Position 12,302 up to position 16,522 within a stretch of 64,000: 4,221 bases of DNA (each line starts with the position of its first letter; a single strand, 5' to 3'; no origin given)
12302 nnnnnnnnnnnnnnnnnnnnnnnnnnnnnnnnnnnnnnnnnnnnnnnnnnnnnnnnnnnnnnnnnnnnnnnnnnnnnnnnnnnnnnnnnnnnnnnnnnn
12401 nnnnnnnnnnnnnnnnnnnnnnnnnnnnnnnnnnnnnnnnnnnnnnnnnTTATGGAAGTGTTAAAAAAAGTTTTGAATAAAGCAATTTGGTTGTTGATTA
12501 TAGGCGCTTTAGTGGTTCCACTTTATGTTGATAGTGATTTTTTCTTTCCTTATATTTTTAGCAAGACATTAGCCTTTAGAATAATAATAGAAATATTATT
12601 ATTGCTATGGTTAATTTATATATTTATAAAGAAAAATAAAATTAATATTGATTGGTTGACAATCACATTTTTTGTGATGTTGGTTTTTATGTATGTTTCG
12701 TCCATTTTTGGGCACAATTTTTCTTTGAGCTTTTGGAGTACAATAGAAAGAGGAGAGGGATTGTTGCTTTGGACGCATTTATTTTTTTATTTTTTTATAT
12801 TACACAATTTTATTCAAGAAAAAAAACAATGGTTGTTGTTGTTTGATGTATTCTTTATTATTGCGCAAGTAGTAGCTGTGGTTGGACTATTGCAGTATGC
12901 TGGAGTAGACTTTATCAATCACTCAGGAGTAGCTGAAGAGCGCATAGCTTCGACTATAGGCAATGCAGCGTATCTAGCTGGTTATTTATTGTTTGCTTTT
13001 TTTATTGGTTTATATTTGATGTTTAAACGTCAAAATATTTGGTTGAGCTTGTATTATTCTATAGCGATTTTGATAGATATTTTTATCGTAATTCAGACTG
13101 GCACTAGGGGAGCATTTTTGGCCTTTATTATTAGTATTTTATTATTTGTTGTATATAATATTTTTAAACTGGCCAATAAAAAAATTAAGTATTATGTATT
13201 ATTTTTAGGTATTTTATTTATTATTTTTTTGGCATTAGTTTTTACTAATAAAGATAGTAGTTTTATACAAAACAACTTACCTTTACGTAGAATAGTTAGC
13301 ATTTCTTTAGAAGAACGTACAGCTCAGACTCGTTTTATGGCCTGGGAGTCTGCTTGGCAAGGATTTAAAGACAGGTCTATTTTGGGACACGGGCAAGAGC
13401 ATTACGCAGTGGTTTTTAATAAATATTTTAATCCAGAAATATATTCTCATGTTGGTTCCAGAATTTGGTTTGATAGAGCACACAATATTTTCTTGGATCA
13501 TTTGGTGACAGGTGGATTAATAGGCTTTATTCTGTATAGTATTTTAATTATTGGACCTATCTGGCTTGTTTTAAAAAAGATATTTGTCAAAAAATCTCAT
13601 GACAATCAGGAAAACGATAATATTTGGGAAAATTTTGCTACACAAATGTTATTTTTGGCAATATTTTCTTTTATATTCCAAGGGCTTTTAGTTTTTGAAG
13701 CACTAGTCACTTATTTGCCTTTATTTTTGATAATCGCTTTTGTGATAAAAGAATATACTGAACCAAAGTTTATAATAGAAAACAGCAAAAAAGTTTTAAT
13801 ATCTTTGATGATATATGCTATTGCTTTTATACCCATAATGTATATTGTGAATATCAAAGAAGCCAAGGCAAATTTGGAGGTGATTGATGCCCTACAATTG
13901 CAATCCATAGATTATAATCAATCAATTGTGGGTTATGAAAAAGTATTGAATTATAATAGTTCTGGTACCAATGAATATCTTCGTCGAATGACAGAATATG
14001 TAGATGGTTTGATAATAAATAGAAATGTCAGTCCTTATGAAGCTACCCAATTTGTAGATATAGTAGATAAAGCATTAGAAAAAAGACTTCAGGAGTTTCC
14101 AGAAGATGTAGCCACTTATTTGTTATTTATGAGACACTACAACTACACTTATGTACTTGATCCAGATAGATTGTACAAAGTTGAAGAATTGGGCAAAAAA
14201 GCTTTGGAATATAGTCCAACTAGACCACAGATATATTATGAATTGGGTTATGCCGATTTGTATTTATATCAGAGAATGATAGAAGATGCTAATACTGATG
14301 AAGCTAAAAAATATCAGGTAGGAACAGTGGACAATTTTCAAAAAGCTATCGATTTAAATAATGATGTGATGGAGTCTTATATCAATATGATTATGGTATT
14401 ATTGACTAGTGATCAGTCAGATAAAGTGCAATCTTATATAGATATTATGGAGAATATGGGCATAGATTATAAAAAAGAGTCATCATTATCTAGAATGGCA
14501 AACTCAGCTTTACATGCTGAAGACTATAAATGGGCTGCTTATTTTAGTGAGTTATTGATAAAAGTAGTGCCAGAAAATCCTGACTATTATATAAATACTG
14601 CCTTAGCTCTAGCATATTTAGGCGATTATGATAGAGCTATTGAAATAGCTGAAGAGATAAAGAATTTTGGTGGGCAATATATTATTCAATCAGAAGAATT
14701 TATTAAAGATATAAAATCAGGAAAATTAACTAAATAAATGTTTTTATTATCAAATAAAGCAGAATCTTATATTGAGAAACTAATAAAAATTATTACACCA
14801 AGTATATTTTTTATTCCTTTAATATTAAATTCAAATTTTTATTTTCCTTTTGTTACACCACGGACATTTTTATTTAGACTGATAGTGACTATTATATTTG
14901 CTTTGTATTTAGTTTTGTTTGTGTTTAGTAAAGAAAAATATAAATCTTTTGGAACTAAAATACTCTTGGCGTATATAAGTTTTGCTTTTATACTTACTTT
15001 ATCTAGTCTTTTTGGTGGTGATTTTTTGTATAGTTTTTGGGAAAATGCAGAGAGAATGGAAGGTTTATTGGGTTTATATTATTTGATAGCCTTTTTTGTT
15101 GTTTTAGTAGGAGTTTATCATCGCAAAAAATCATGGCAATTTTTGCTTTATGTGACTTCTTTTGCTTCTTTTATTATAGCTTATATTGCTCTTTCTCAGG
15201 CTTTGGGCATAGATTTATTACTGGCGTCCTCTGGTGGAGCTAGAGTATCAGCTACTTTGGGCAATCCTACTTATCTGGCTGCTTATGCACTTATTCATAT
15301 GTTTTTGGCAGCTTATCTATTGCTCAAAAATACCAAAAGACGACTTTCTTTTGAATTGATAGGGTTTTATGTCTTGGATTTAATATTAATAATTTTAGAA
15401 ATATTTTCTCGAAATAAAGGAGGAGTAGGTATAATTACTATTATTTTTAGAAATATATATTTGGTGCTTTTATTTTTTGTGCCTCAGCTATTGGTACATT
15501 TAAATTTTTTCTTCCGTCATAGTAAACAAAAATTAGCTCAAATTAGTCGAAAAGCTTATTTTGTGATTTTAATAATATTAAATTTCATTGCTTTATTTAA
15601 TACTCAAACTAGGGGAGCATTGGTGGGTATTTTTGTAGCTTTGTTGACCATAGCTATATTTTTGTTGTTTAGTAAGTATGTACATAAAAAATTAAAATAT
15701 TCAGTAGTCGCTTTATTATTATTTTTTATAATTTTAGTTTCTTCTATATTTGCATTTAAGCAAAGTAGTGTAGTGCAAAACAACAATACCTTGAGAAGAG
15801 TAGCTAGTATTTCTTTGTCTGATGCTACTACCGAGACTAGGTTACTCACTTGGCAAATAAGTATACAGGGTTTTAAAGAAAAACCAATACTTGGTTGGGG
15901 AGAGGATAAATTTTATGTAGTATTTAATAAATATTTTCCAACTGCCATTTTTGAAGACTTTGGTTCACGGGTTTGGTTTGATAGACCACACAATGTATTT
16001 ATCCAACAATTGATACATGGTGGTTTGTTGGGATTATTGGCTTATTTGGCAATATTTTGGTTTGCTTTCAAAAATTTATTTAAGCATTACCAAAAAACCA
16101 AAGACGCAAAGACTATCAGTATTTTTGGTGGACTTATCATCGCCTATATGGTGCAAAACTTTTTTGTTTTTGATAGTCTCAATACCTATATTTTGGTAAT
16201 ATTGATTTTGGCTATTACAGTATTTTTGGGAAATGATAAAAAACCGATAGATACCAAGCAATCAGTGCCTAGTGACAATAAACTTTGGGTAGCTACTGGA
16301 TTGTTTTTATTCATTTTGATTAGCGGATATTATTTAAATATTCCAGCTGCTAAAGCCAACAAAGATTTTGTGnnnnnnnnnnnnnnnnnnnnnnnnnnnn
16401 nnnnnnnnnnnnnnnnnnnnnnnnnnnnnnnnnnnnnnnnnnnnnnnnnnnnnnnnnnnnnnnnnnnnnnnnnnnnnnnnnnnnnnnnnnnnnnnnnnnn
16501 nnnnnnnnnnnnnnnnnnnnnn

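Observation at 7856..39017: Candidate protein O-glycosylation system: S-layer-like acceptor, Wzy_C-TPR transferases and a 22-kb glycan factory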

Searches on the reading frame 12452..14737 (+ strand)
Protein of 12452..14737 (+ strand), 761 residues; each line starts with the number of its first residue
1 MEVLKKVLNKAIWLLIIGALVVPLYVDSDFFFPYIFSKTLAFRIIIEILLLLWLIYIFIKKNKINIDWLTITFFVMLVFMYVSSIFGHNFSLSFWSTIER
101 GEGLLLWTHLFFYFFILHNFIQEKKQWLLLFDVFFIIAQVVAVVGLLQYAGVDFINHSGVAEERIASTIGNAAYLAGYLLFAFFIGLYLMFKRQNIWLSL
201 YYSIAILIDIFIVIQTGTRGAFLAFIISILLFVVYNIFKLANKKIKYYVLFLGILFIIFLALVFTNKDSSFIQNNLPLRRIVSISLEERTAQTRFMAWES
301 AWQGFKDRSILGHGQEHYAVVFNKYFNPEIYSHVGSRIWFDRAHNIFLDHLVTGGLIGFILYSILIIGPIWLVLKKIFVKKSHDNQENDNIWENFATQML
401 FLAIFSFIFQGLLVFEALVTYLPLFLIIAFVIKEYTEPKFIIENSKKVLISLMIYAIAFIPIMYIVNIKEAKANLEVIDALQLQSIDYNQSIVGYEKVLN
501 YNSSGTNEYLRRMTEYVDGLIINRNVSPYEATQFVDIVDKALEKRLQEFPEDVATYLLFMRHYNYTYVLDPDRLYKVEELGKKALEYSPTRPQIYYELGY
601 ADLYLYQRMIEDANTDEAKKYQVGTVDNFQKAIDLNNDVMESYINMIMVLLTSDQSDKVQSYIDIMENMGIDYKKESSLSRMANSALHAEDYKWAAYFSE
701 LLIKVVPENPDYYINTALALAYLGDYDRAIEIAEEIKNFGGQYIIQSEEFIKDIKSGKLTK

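Call 3: search_protein_families(library=pfam, proteins=[window:12452-14737:+], max_evalue=0.01)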
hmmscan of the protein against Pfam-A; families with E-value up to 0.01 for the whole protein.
window:12452-14737:+ (761 aa): 6 families
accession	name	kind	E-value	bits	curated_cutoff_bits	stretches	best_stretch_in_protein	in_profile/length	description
PF04932.20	Wzy_C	-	5.9e-19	68.8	31.7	1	205-362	2-148/149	O-Antigen ligase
PF13431.12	TPR_17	-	7.3e-06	26.3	24.4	0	703-731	6-34/34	Tetratricopeptide repeat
PF13414.12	TPR_11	-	3.4e-05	23.9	26.8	0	582-601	18-37/42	TPR repeat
PF13432.12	TPR_16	-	0.0022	18.8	32.7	1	682-736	3-57/65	Tetratricopeptide repeat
PF07719.23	TPR_2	-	0.0084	16.6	27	0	710-735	1-26/34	Tetratricopeptide repeat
PF14559.12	TPR_19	-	0.0095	16.7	25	0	687-737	2-52/68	Tetratricopeptide repeat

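Call 10: search_solved_structures(query=window:12452-14737:+, max_evalue=10, show_alignments=2)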
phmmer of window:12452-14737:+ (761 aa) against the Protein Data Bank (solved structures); distinct sequences matched with E-value up to 10: 17.
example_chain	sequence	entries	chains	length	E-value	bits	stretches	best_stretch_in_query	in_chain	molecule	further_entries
9llv_A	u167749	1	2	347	0.00036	22.3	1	657-738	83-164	Small glutamine-rich tetratricopeptide repeat-containing protein 2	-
5lyp_A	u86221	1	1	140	0.00037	22.2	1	674-739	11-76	Small glutamine-rich tetratricopeptide repeat-containing protein 2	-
5lyn_A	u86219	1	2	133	0.00038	22.2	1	675-739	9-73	Small glutamine-rich tetratricopeptide repeat-containing protein 2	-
4cgu_A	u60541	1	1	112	0.0043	18.7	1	682-735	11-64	TPR REPEAT-CONTAINING PROTEIN ASSOCIATED WITH HSP90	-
2l6j_A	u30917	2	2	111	0.0043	18.7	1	682-735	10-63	TPR repeat-containing protein associated with Hsp90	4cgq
2lsu_A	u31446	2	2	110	0.0044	18.7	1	682-735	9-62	TPR repeat-containing protein associated with Hsp90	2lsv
9qqu_A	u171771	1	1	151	0.14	13.7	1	677-741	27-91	Stress-induced-phosphoprotein 1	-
2vyi_A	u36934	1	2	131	0.18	13.4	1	678-734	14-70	SGTA PROTEIN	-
1a17_A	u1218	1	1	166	0.4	12.2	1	674-734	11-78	SERINE/THREONINE PROTEIN PHOSPHATASE 5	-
7obi_A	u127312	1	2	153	0.42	12.1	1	625-734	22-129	CTPR-rv4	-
2bug_A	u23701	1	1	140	0.68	11.4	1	674-733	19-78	SERINE/THREONINE PROTEIN PHOSPHATASE 5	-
1w3b_A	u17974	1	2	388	0.94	11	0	625-690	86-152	UDP-N-ACETYLGLUCOSAMINE--PEPTIDE N-ACETYLGLUCOSAMINYLTRANSFERASE 110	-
2fo7_A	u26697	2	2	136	0.96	10.9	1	625-734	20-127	SYNTHETIC CONSENSUS TPR PROTEIN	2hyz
6eou_A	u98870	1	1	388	0.96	10.9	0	625-690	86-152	UDP-N-acetylglucosamine--peptide N-acetylglucosaminyltransferase 110 kDa subunit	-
3sz7_A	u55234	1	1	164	1.1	10.7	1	678-734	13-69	Hsc70 cochaperone (SGT)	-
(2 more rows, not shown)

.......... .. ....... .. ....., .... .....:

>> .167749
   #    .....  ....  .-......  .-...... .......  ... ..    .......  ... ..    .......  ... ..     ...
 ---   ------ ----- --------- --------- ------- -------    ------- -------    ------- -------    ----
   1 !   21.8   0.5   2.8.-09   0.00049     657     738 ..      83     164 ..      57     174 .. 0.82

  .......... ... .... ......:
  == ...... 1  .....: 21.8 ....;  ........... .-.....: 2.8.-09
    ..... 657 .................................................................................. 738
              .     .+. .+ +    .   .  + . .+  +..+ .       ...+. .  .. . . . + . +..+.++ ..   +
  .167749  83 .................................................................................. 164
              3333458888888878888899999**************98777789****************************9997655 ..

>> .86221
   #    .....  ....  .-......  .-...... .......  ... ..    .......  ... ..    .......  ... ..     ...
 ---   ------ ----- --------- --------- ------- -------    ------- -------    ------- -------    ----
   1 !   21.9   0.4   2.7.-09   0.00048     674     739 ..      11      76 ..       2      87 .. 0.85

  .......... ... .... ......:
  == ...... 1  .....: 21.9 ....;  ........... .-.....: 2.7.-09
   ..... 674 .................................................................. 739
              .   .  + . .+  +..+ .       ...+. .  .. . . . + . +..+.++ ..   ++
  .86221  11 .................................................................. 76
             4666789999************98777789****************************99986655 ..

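Call 11: search_protein_families(library=ncbifam, proteins=[window:12452-14737:+], max_evalue=0.01)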
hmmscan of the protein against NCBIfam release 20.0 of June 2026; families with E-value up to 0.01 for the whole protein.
window:12452-14737:+ (761 aa): 3 families
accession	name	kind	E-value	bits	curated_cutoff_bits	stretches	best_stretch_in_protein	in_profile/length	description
TIGR00947.1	2A73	equivalog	4.6e-10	39.1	366.4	1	33-372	34-364/425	IctB family putative bicarbonate transporter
TIGR04370.1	glyco_rpt_poly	subfamily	0.0014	17.7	40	1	57-271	2-240/396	oligosaccharide repeat unit polymerase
NF040959.1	MamA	equivalog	0.0027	17.2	200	0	679-732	108-161/204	magnetosome protein MamA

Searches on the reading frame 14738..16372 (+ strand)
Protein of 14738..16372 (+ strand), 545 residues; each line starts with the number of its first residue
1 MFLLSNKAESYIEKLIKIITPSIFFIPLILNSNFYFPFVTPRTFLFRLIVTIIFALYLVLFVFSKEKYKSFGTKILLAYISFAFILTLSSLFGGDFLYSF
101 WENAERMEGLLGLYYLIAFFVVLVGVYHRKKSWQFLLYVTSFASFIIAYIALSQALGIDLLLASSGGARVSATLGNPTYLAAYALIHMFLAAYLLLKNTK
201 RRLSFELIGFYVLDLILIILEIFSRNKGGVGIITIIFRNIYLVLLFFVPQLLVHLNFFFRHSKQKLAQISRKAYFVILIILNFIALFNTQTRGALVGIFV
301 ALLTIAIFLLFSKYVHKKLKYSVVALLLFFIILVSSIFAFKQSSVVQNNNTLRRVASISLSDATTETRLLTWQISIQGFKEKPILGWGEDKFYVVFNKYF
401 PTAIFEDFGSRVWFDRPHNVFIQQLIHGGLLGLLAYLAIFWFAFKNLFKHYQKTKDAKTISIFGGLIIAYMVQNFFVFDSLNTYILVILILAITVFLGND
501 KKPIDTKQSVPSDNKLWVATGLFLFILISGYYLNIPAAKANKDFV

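Call 39: search_solved_structures(query=A2, max_evalue=10, show_alignments=3)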
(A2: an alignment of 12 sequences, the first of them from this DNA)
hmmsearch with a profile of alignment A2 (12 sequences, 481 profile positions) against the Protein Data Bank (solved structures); distinct sequences matched with E-value up to 10: 2.
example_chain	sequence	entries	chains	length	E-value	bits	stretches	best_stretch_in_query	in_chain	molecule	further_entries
9rmk_A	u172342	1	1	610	4.3e-10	42.1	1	136-380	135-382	Oligosaccharyltransferase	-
7tpg_B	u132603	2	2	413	2e-09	39.8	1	203-382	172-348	Putative cell surface polysaccharide polymerase/ligase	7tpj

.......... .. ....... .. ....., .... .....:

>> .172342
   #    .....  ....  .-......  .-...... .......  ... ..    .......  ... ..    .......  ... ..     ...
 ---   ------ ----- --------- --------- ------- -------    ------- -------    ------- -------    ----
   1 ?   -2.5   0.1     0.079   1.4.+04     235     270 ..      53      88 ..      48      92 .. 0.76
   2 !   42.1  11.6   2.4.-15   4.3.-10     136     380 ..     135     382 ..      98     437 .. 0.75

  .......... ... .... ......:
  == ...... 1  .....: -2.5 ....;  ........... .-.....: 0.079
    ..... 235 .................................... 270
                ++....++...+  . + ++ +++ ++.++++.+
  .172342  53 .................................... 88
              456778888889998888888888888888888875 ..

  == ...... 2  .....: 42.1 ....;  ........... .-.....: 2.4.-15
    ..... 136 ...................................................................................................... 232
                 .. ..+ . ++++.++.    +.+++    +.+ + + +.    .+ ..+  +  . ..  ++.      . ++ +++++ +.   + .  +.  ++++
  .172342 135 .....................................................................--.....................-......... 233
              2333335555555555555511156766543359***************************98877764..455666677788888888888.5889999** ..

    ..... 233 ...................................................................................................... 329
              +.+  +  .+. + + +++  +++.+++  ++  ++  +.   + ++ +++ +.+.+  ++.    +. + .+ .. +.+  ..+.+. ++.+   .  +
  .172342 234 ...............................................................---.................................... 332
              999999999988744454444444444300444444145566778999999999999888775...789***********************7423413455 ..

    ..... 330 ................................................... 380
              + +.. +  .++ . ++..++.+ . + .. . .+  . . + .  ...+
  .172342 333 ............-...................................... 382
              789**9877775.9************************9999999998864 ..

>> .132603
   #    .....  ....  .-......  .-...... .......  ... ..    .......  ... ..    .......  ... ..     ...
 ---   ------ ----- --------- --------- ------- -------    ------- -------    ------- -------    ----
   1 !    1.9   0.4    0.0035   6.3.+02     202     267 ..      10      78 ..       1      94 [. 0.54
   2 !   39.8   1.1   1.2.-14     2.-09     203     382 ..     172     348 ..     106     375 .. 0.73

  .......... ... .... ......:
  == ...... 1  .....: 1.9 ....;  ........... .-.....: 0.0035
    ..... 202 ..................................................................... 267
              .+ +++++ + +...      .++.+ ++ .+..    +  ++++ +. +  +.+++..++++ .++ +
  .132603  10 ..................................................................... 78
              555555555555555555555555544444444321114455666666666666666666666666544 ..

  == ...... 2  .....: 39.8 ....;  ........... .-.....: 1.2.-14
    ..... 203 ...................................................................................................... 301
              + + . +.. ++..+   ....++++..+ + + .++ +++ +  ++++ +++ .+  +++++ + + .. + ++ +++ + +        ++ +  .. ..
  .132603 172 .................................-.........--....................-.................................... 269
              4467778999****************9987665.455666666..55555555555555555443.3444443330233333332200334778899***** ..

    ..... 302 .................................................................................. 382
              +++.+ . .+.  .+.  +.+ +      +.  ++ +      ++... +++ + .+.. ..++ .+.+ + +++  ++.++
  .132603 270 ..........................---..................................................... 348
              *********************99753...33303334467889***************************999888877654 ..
